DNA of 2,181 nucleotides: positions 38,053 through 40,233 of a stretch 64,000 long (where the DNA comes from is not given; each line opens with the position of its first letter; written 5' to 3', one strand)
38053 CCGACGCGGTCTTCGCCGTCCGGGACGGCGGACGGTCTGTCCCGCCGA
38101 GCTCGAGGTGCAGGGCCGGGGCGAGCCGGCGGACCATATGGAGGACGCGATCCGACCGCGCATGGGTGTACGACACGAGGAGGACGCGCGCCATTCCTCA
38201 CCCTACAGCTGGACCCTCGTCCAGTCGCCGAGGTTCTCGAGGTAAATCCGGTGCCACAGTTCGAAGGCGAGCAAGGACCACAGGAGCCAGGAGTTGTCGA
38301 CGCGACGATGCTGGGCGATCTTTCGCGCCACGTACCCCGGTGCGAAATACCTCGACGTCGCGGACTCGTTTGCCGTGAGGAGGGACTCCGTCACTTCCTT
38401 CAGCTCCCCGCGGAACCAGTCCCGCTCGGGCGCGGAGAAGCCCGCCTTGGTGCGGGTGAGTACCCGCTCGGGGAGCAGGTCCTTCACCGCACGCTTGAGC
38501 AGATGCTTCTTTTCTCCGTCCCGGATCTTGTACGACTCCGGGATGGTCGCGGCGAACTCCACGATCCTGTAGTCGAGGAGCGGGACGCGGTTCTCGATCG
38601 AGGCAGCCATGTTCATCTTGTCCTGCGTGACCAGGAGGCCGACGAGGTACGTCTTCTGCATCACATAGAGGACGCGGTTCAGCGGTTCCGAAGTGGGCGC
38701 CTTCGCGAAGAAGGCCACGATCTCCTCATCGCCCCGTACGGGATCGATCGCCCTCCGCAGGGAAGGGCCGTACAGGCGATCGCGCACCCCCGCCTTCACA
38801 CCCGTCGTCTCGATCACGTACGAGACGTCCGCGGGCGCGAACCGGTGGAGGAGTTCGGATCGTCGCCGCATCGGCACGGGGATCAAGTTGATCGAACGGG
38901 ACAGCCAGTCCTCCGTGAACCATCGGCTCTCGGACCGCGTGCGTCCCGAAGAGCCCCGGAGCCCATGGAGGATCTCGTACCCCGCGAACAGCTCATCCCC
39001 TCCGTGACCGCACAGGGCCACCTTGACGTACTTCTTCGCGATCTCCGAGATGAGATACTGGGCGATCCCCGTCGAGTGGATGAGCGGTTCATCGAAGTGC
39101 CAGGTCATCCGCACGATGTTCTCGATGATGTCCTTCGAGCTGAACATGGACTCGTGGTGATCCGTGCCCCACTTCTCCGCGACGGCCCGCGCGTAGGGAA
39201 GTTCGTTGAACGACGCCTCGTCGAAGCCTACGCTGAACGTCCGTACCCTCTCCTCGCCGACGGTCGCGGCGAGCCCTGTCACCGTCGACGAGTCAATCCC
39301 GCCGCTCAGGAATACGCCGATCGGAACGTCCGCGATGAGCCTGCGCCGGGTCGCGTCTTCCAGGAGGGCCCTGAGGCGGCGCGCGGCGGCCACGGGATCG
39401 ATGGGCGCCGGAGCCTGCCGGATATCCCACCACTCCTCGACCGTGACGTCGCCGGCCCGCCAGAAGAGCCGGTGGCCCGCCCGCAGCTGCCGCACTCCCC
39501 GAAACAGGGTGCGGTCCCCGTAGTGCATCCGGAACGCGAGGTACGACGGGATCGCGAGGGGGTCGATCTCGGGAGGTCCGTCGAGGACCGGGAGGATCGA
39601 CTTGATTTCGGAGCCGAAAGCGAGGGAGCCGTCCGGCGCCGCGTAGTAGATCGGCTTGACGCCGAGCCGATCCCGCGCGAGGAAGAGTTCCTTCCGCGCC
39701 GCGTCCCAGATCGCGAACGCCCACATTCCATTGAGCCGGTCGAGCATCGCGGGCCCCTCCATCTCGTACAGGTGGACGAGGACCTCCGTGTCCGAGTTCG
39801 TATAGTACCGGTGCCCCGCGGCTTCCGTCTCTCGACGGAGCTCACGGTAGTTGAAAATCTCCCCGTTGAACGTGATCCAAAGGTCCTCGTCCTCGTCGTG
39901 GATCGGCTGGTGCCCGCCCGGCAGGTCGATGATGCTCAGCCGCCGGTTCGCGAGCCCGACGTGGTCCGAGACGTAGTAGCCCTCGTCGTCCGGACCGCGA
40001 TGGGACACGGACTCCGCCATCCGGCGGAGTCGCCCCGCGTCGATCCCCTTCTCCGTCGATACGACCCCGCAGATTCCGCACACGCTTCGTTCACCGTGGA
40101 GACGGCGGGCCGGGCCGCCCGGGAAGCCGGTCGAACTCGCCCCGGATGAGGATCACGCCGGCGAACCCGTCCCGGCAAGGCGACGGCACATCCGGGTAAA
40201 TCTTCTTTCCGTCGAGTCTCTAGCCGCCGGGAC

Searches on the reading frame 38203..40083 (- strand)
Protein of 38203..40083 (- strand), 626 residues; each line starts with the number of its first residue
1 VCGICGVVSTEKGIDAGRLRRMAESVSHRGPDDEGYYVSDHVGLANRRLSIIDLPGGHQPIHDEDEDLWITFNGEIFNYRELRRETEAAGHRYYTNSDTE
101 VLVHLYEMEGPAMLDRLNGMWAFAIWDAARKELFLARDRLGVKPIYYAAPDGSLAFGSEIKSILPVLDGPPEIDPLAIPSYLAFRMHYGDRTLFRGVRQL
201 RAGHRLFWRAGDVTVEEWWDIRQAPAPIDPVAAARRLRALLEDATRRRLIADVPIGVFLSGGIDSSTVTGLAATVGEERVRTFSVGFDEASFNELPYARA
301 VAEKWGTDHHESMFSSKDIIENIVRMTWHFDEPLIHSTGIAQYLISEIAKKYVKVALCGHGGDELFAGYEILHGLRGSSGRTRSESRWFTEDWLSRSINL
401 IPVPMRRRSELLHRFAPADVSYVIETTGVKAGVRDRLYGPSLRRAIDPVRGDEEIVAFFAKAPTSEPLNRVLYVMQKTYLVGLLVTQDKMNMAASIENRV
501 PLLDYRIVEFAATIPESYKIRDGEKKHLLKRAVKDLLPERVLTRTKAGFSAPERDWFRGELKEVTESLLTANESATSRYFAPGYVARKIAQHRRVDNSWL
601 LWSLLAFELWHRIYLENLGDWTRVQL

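Call 3: search_protein_families(library=pfam, proteins=[window:38203-40083:-], max_evalue=0.01)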
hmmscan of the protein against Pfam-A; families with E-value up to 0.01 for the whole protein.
window:38203-40083:- (626 aa): 5 families
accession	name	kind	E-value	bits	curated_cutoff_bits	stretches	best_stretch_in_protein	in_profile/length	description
PF00733.27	Asn_synthase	-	2.2e-99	333.9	21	1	237-612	2-354/354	Asparagine synthase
PF13537.11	GATase_7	-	1.1e-45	155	25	1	47-164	2-122/123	Glutamine amidotransferase domain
PF13522.11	GATase_6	-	1.4e-41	142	27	1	31-159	1-130/130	Glutamine amidotransferase domain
PF06508.19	QueC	-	0.0011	18.9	22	1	257-313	4-59/210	Queuosine biosynthesis protein QueC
PF12481.13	DUF3700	-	0.0017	18.3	27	1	113-161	125-174/228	Aluminium induced protein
